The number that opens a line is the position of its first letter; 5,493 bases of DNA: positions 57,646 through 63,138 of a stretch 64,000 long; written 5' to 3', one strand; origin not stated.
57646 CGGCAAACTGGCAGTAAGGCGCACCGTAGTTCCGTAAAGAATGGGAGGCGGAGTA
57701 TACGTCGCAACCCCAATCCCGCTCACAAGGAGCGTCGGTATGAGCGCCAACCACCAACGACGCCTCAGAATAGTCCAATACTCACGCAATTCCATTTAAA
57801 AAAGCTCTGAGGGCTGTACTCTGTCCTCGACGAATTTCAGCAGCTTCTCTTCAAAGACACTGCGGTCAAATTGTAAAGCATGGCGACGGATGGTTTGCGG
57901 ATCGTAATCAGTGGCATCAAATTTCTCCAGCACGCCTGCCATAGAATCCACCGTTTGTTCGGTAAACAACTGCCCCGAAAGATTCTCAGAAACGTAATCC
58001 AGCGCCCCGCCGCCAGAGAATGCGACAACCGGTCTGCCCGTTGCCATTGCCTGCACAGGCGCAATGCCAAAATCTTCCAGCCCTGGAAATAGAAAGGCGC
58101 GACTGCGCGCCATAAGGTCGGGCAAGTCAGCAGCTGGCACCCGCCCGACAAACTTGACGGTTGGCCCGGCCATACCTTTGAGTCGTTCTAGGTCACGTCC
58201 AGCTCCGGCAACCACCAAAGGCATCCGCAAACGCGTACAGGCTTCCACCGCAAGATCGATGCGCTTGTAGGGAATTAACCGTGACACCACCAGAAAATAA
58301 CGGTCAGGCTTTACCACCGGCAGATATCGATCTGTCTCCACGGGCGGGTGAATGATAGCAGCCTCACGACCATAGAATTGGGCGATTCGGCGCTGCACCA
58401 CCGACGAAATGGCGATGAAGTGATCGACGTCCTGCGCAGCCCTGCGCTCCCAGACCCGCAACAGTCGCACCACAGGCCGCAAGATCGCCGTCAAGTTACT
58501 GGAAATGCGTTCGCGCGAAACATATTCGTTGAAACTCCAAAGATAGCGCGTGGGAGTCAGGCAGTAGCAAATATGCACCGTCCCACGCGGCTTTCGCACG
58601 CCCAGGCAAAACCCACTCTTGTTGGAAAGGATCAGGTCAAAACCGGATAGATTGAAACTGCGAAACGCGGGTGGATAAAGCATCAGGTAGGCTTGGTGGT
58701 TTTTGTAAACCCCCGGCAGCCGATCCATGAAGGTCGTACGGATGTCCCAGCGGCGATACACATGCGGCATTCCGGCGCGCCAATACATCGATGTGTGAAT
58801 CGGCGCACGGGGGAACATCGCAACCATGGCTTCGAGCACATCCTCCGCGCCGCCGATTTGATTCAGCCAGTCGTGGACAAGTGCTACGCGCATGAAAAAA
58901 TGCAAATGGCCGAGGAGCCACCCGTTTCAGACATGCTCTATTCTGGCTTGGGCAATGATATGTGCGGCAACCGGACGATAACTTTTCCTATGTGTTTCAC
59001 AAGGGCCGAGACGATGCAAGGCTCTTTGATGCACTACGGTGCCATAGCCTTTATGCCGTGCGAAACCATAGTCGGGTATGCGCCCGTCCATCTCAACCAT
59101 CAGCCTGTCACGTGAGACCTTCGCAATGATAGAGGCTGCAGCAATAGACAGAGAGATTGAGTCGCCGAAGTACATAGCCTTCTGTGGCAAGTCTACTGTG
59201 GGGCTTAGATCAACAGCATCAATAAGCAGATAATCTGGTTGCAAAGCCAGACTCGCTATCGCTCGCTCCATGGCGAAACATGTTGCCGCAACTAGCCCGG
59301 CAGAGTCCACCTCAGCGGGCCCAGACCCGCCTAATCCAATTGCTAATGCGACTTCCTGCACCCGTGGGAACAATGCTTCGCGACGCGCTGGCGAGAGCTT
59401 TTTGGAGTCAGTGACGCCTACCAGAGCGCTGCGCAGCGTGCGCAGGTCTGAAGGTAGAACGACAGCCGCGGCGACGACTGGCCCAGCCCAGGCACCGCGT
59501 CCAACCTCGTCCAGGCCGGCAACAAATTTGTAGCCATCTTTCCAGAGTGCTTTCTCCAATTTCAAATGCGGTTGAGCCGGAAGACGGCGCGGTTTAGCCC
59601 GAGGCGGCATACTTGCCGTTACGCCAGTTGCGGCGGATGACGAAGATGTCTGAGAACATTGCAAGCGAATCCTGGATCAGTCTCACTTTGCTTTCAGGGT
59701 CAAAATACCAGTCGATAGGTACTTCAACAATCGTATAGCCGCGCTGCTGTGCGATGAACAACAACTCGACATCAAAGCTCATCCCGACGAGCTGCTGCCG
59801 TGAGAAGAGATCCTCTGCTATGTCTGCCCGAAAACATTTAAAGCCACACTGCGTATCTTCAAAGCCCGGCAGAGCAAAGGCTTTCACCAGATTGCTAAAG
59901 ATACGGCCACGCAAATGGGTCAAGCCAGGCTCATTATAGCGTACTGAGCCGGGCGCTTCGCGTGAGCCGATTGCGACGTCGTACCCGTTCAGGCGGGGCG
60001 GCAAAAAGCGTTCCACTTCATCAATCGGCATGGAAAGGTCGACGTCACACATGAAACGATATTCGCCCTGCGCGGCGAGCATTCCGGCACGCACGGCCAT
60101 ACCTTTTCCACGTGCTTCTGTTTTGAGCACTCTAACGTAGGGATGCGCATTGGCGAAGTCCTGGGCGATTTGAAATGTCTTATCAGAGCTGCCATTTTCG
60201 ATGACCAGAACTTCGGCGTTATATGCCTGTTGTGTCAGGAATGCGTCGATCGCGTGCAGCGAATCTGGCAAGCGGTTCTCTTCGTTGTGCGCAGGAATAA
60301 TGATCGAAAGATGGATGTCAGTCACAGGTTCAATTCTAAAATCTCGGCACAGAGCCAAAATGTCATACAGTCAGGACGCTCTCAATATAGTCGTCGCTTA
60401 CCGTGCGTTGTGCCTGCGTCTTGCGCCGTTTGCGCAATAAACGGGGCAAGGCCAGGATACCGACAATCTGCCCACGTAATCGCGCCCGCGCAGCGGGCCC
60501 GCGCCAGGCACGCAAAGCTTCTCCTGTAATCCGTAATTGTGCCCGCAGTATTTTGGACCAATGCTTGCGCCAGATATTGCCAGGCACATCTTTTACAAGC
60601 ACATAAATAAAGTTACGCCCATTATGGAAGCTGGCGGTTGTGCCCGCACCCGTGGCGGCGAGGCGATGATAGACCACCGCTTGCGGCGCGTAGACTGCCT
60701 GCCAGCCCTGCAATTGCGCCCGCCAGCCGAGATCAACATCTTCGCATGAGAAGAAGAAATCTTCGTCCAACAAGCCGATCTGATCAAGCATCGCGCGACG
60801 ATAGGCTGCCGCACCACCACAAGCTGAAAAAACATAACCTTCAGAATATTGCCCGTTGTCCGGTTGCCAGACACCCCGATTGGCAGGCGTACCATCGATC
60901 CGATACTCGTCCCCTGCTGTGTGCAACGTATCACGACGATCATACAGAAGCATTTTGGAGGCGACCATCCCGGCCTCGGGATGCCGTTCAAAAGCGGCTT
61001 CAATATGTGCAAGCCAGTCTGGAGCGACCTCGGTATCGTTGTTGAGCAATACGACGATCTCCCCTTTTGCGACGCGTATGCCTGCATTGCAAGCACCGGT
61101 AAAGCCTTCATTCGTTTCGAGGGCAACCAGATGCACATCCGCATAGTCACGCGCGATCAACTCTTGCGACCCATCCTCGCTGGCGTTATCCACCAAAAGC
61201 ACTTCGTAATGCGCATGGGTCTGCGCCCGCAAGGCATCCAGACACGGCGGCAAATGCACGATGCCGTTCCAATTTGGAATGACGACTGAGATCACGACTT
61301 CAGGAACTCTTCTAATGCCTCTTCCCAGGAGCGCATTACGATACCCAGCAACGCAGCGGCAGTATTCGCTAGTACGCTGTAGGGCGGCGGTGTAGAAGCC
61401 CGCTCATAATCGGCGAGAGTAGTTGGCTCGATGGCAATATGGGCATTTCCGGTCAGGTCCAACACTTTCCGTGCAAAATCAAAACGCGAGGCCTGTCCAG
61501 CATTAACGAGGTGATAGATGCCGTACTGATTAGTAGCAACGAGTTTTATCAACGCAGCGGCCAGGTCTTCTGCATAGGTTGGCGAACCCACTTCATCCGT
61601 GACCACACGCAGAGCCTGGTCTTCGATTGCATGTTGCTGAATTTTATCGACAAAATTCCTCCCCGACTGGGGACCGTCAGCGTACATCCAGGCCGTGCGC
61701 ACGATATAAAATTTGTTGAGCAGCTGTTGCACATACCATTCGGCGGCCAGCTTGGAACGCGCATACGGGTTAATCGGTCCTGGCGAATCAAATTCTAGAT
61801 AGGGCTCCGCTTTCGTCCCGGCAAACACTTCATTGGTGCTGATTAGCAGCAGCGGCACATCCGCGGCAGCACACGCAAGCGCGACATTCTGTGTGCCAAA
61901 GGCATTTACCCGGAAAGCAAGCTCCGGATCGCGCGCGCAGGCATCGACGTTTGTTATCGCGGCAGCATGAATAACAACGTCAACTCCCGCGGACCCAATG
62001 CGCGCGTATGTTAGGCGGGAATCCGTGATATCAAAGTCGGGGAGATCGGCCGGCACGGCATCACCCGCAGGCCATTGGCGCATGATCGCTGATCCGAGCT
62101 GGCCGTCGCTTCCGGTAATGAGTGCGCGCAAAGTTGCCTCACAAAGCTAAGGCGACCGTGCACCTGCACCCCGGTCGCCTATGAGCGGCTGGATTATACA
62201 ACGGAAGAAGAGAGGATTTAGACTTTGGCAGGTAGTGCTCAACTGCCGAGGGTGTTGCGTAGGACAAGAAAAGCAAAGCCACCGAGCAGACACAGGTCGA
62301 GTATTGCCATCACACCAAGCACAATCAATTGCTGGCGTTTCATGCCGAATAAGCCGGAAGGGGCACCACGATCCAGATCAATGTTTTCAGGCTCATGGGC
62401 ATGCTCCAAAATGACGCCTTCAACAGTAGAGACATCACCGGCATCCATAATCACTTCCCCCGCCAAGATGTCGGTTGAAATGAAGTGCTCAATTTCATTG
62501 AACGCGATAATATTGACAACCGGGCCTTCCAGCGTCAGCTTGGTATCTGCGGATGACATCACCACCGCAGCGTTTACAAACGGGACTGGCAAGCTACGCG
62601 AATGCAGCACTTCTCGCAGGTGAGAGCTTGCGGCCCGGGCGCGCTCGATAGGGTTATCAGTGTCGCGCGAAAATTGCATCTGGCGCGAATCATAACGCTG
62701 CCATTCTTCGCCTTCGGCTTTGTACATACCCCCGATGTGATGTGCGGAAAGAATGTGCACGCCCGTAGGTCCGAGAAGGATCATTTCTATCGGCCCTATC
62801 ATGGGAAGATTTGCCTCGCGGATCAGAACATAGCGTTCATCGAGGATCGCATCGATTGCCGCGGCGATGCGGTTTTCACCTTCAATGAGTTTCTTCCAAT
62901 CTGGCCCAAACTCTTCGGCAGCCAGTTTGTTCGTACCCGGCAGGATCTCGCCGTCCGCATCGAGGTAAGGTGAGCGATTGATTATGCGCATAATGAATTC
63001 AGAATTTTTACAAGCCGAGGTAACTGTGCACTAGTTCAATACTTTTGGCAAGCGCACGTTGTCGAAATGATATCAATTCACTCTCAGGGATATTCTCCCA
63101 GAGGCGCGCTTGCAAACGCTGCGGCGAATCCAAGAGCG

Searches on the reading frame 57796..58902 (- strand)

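Call 56: search_protein_families(library=pfam, proteins=[window:57796-58902:-], max_evalue=0.00001)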
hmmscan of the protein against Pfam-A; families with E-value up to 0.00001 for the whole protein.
window:57796-58902:- (368 aa): 3 families
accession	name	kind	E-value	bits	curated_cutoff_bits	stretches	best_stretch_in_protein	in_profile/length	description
PF00534.26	Glycos_transf_1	-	6.1e-22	78.4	26.4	1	197-328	12-155/172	Glycosyl transferases group 1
PF13692.12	Glyco_trans_1_4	-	1.1e-18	68.3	27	1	202-323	3-134/142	Glycosyl transferases group 1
PF13439.12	Glyco_transf_4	-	9.8e-08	32.6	28.5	1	16-192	1-170/170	Glycosyltransferase Family 4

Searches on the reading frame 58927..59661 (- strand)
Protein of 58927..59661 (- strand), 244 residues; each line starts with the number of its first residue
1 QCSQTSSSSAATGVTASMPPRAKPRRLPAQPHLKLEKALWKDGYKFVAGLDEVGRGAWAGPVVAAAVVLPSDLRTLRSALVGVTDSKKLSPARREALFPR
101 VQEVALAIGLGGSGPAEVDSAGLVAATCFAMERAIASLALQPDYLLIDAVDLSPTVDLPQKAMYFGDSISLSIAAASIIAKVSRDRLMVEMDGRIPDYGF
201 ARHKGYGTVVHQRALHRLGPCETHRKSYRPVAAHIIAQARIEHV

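Call 56: search_protein_families(library=pfam, proteins=[window:58927-59661:-], max_evalue=0.00001)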
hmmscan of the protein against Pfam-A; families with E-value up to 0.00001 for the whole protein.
window:58927-59661:- (244 aa): 1 family
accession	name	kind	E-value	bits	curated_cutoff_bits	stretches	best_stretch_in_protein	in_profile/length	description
PF01351.25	RNase_HII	-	7e-37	127.7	25.8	1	48-229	1-197/199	Ribonuclease HII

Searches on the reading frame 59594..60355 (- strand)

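Call 58: search_protein_families(library=pfam, proteins=[window:59594-60355:-], max_evalue=0.00001)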
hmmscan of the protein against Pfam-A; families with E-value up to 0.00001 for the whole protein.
window:59594-60355:- (253 aa): 2 families
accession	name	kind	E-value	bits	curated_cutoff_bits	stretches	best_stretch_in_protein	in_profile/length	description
PF00535.33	Glycos_transf_2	-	3.7e-25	89.2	23.3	1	17-184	1-168/168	Glycosyl transferase family 2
PF10111.15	Glyco_tranf_2_2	-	1.1e-06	28.8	27.3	1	17-118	1-103/276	Glycosyltransferase like family 2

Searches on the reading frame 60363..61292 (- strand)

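Call 58: search_protein_families(library=pfam, proteins=[window:60363-61292:-], max_evalue=0.00001)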
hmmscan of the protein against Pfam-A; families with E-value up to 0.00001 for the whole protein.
window:60363-61292:- (309 aa): 4 families
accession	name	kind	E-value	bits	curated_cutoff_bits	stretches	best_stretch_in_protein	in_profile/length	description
PF00535.33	Glycos_transf_2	-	1.6e-28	100.2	23.3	1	2-172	1-167/168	Glycosyl transferase family 2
PF13641.12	Glyco_tranf_2_3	-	9.3e-20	72.1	27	1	1-210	3-212/230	Glycosyltransferase like family 2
PF13632.12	Glyco_trans_2_3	-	1.2e-09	38.7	27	1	79-209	1-123/198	Glycosyl transferase family group 2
PF13506.12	Glyco_transf_21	-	4.7e-06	26.6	21.7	1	68-210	22-155/174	Glycosyl transferase family 21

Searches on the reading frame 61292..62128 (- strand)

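Call 58: search_protein_families(library=pfam, proteins=[window:61292-62128:-], max_evalue=0.00001)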
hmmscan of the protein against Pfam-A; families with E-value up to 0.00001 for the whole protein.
window:61292-62128:- (278 aa): 6 families
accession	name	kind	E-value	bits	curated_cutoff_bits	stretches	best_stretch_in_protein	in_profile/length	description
PF04321.23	RmlD_sub_bind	-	2.7e-74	250.2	27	1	2-277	3-283/287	RmlD substrate binding domain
PF01370.27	Epimerase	-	3.3e-23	82.8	20.9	1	2-205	1-234/240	NAD dependent epimerase/dehydratase family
PF16363.11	GDP_Man_Dehyd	-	1.6e-17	64.5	27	1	30-165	57-199/332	GDP-mannose 4,6 dehydratase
PF02719.21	Polysacc_synt_2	-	3.4e-10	40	20.2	1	33-101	62-131/293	Polysaccharide biosynthesis protein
PF01073.25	3Beta_HSD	-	3.8e-09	36.4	22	1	47-194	65-226/280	3-beta hydroxysteroid dehydrogenase/isomerase family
PF07993.18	NAD_binding_4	-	1.1e-08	35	20.1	1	41-150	82-209/258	Male sterility protein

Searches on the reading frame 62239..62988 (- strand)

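Call 58: search_protein_families(library=pfam, proteins=[window:62239-62988:-], max_evalue=0.00001)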
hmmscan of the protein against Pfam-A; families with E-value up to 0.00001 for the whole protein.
window:62239-62988:- (249 aa): 1 family
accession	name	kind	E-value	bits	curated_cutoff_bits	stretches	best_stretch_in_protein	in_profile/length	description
PF08378.17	NERD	-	9.5e-07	29.8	22.1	1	36-144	4-110/111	Nuclease-related domain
